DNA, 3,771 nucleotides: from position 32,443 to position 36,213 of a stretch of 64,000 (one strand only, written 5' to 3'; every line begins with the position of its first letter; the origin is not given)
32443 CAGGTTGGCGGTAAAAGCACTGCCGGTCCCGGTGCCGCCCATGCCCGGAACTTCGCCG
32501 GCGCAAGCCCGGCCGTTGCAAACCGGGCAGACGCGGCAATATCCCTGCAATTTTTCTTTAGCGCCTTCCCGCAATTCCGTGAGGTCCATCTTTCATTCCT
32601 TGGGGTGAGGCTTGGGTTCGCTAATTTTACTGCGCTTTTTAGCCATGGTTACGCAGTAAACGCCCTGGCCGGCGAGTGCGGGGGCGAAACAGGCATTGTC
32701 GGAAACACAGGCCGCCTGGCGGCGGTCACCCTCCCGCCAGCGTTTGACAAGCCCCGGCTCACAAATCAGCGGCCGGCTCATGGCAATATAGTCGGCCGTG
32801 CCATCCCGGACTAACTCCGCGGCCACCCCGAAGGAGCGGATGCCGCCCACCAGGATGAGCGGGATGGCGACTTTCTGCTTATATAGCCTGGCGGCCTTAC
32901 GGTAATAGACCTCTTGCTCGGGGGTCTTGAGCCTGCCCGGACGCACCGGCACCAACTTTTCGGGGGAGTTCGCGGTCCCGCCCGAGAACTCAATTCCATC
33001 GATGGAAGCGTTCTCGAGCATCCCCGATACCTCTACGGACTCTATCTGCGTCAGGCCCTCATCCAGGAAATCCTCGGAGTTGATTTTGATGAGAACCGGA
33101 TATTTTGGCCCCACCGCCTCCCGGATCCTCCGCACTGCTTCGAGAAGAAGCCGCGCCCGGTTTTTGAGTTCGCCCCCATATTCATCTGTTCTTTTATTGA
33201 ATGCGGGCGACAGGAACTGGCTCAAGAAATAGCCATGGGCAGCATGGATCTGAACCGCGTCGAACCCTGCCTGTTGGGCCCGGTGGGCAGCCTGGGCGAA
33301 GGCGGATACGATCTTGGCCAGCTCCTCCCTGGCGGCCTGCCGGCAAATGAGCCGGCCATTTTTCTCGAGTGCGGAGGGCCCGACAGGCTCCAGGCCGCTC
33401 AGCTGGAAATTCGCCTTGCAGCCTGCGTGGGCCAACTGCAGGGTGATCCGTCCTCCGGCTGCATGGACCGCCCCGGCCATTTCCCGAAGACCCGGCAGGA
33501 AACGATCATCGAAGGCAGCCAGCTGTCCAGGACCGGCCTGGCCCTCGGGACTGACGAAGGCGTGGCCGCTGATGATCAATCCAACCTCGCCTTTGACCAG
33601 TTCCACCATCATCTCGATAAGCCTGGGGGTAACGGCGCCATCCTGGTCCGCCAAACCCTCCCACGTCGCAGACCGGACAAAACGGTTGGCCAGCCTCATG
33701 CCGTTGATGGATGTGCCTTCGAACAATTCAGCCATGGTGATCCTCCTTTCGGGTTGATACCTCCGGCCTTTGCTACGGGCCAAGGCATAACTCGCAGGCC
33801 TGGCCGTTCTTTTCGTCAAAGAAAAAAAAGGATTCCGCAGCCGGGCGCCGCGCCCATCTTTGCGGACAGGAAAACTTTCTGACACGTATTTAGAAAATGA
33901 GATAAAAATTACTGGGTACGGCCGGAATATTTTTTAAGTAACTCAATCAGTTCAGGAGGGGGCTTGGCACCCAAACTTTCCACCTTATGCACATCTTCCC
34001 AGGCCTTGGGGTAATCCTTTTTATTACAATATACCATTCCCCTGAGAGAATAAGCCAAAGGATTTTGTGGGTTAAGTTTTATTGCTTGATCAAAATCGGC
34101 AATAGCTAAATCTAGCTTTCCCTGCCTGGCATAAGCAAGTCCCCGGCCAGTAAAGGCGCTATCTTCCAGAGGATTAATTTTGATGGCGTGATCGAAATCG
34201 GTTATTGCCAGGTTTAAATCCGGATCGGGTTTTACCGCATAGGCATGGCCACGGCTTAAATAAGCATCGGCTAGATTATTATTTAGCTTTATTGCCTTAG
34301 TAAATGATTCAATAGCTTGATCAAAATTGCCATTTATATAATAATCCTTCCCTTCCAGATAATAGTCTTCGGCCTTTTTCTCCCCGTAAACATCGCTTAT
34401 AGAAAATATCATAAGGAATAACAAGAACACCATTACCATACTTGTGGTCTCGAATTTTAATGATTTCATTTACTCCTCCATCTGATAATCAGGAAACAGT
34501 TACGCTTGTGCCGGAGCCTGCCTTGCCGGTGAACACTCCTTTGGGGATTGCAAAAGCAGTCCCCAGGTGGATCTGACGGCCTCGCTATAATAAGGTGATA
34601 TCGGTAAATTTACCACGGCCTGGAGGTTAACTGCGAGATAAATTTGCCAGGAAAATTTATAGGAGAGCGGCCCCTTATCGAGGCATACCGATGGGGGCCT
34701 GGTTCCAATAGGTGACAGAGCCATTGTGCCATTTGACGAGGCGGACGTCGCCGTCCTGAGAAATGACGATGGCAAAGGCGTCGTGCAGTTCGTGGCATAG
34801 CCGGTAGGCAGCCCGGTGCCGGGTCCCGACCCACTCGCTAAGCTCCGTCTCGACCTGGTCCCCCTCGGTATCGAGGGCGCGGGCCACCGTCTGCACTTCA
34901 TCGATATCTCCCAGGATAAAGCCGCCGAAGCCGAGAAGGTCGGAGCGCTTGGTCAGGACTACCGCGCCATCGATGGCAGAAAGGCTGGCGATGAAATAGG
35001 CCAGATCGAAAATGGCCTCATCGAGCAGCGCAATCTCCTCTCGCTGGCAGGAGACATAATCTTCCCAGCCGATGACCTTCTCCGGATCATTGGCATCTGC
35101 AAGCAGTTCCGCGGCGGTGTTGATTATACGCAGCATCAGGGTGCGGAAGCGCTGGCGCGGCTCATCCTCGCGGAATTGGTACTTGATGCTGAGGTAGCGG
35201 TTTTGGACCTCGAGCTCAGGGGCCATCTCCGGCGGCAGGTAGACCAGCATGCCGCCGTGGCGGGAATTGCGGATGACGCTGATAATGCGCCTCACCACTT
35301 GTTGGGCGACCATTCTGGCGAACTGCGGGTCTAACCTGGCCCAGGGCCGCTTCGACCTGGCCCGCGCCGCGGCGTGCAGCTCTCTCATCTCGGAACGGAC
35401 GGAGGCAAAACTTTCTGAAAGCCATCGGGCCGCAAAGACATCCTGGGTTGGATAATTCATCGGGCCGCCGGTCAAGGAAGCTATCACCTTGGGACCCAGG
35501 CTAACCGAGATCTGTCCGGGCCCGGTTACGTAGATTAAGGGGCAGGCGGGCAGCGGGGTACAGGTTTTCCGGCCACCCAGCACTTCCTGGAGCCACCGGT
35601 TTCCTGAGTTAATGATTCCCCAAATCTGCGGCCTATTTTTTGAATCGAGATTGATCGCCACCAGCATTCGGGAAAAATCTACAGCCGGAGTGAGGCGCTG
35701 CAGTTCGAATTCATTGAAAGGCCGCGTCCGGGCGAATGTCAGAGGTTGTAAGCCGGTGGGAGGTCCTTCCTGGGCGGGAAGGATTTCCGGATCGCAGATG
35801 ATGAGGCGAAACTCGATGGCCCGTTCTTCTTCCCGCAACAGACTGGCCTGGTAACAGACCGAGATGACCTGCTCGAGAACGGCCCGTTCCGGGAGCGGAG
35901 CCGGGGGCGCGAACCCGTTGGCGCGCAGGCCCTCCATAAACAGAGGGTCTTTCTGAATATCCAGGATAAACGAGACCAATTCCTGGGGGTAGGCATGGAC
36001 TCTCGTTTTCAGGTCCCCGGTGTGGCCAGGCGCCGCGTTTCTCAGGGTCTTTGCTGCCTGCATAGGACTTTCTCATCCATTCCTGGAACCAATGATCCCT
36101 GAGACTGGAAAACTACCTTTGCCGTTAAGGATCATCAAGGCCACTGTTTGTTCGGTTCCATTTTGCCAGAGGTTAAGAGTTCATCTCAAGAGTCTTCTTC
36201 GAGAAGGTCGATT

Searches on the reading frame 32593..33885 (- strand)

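Call 38: search_protein_families(library=pfam, proteins=[window:32593-33885:-], max_evalue=0.00001)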
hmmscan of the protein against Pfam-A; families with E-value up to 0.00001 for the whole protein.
window:32593-33885:- (430 aa): 1 family
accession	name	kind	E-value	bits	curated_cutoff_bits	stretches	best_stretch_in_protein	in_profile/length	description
PF00724.26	Oxidored_FMN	-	1.3e-60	205.9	27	1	53-386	1-338/342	NADH:flavin oxidoreductase / NADH oxidase family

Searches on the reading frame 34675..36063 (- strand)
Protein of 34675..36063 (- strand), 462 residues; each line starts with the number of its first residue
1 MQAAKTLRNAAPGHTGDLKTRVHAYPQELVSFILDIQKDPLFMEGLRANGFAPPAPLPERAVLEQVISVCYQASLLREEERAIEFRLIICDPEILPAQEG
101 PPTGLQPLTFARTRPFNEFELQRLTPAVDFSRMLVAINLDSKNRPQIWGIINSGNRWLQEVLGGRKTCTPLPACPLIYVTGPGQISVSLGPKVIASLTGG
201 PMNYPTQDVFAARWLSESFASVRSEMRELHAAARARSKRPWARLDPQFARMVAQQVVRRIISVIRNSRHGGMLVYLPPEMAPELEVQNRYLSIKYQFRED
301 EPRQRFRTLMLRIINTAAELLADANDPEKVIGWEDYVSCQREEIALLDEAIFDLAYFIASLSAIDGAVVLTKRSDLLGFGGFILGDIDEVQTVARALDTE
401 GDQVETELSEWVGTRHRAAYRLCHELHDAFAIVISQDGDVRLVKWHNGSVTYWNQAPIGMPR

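Call 38: search_protein_families(library=pfam, proteins=[window:34675-36063:-], max_evalue=0.00001)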
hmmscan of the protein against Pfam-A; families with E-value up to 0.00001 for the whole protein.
window:34675-36063:- (462 aa): 2 families
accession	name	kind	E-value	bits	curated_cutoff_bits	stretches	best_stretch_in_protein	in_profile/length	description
PF21751.2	DACNV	-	9.4e-30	103.1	27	1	54-151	3-97/98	Probable sensor domain DACNV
PF02457.21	DAC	-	7.6e-07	29.2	27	1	380-444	56-115/119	DisA bacterial checkpoint controller nucleotide-binding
